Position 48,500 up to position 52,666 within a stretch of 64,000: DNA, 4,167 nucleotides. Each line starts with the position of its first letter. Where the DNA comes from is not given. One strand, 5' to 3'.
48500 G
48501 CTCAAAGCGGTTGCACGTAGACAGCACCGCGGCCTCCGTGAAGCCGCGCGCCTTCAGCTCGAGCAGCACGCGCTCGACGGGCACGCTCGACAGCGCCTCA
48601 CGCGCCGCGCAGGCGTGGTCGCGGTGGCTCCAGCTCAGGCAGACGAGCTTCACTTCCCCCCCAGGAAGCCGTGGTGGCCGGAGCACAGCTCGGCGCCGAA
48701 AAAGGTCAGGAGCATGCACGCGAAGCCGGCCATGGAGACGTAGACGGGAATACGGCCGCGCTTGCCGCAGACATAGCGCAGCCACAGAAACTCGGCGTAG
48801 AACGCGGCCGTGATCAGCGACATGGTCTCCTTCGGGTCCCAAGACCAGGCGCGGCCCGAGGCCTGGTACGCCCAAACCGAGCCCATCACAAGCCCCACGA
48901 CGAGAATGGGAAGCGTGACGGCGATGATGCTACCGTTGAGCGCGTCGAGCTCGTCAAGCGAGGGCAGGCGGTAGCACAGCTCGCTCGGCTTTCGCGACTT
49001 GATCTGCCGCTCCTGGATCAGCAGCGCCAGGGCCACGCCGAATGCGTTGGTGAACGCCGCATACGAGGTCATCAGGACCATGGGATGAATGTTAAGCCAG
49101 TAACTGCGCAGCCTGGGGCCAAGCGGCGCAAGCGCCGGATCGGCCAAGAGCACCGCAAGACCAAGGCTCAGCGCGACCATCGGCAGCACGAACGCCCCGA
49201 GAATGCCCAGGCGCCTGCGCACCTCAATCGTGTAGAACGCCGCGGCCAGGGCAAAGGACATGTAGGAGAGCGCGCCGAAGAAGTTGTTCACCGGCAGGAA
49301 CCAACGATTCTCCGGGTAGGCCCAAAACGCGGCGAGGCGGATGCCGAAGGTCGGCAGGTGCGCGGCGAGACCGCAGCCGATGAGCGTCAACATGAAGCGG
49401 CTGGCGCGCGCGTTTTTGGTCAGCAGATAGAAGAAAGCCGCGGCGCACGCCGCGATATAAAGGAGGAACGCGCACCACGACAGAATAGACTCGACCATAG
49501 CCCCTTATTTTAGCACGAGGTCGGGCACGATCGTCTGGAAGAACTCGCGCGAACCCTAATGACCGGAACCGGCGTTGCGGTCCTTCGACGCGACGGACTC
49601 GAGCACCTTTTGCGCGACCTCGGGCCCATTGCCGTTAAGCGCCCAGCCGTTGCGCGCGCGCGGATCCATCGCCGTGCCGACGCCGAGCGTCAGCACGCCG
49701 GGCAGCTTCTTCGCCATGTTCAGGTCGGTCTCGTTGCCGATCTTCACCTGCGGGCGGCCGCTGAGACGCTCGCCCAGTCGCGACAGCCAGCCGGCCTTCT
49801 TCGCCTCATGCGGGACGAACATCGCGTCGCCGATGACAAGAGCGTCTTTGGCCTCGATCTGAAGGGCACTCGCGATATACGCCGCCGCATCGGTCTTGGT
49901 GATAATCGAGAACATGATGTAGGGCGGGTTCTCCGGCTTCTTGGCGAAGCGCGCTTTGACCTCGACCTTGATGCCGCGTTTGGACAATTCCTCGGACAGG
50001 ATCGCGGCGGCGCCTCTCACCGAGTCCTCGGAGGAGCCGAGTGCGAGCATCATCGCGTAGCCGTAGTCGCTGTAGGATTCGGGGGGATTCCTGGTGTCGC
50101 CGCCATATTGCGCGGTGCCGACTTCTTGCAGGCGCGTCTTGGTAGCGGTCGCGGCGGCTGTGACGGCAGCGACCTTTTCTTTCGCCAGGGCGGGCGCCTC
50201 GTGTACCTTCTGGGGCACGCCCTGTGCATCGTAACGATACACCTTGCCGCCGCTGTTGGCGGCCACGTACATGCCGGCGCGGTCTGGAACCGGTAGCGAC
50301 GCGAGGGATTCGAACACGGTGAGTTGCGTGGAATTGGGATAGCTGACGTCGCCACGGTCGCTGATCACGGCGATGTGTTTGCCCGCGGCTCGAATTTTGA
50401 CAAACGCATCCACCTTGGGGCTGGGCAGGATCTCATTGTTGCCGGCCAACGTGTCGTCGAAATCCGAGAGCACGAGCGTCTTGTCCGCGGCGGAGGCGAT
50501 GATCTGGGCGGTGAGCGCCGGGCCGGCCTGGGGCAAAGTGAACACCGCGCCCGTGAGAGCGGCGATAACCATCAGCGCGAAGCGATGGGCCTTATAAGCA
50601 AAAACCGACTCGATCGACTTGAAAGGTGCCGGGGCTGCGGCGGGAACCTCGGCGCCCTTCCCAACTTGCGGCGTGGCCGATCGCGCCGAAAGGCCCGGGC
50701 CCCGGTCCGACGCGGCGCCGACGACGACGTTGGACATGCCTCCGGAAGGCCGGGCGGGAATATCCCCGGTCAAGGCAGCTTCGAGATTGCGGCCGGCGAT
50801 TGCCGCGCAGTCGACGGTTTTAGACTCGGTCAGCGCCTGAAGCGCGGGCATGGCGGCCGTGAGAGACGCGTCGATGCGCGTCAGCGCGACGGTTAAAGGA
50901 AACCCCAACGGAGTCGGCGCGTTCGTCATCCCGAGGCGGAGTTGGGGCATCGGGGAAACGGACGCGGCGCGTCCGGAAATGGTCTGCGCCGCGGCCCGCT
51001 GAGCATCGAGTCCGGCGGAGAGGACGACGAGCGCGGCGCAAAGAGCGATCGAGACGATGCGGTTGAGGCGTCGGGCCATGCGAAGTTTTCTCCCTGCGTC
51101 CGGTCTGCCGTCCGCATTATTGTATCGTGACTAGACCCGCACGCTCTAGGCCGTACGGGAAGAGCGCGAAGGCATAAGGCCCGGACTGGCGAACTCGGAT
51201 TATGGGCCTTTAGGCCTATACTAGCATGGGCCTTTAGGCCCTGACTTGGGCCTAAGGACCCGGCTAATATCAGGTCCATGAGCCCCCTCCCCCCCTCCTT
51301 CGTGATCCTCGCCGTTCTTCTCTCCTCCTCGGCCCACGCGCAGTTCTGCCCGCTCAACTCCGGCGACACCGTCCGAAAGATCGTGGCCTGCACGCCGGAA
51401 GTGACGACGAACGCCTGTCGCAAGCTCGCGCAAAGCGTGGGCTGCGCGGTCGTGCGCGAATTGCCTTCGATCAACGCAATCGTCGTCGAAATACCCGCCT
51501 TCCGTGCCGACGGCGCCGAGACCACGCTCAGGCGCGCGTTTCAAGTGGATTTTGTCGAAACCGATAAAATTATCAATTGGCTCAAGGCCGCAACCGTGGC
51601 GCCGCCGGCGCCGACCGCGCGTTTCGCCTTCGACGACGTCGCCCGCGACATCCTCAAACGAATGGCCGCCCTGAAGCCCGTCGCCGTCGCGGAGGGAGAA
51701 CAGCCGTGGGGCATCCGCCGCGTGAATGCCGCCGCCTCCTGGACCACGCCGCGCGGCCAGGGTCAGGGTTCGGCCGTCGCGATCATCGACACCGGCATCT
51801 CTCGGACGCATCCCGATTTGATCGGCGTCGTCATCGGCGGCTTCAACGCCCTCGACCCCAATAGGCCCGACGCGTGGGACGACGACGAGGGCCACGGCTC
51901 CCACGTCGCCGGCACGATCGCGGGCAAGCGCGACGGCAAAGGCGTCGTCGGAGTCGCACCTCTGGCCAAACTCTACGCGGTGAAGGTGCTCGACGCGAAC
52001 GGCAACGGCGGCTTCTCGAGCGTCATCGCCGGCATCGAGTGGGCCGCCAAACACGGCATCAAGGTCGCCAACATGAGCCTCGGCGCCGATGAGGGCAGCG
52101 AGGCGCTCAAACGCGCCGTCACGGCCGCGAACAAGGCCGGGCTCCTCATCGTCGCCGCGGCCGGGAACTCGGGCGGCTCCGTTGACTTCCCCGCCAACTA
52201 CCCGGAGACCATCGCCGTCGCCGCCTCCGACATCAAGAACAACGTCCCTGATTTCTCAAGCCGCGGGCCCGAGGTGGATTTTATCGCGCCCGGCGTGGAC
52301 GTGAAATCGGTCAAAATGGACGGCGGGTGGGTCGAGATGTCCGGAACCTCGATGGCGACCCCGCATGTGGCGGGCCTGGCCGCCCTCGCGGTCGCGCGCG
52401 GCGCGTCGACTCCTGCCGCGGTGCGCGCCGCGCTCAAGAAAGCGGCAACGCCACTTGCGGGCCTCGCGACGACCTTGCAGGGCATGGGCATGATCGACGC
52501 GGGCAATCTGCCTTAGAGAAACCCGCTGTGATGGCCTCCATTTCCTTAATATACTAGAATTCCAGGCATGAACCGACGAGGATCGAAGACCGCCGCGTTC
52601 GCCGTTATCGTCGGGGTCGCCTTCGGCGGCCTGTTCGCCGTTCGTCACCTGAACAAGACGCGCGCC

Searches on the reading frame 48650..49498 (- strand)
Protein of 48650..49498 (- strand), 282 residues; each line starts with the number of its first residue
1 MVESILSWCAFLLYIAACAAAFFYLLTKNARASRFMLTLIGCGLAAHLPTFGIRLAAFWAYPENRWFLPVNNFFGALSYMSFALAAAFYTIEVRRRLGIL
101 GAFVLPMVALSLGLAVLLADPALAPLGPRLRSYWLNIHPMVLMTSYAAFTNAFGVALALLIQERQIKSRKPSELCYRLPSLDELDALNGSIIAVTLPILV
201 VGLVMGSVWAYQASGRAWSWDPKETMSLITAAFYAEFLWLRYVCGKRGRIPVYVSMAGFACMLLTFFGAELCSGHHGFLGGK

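Call 56: search_protein_families(library=pfam, proteins=[window:48650-49498:-], max_evalue=0.001)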
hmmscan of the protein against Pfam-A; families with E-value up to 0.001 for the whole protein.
window:48650-49498:- (282 aa): 1 family
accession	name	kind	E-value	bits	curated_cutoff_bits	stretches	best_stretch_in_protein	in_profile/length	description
PF01578.25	Cytochrom_C_asm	-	2.6e-38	132.3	29.9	1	72-273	3-208/212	Cytochrome C assembly protein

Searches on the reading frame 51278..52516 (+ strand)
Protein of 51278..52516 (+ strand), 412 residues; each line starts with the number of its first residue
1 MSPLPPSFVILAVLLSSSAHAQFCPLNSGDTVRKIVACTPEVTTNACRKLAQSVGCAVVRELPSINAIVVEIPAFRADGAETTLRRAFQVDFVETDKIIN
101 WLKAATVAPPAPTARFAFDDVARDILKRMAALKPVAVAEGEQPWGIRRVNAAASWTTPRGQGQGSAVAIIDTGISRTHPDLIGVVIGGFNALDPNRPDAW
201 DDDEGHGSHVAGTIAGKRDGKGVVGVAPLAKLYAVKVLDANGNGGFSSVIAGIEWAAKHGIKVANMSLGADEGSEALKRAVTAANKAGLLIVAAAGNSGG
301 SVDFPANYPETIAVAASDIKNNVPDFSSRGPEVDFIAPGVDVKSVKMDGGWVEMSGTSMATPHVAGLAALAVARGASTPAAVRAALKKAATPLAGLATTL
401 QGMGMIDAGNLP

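Call 56: search_protein_families(library=pfam, proteins=[window:51278-52516:+], max_evalue=0.001)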
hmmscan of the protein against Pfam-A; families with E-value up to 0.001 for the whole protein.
window:51278-52516:+ (412 aa): 1 family
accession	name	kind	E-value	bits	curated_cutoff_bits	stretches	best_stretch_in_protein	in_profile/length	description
PF00082.27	Peptidase_S8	-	7.9e-58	196.5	21.8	1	162-397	1-281/288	Subtilase family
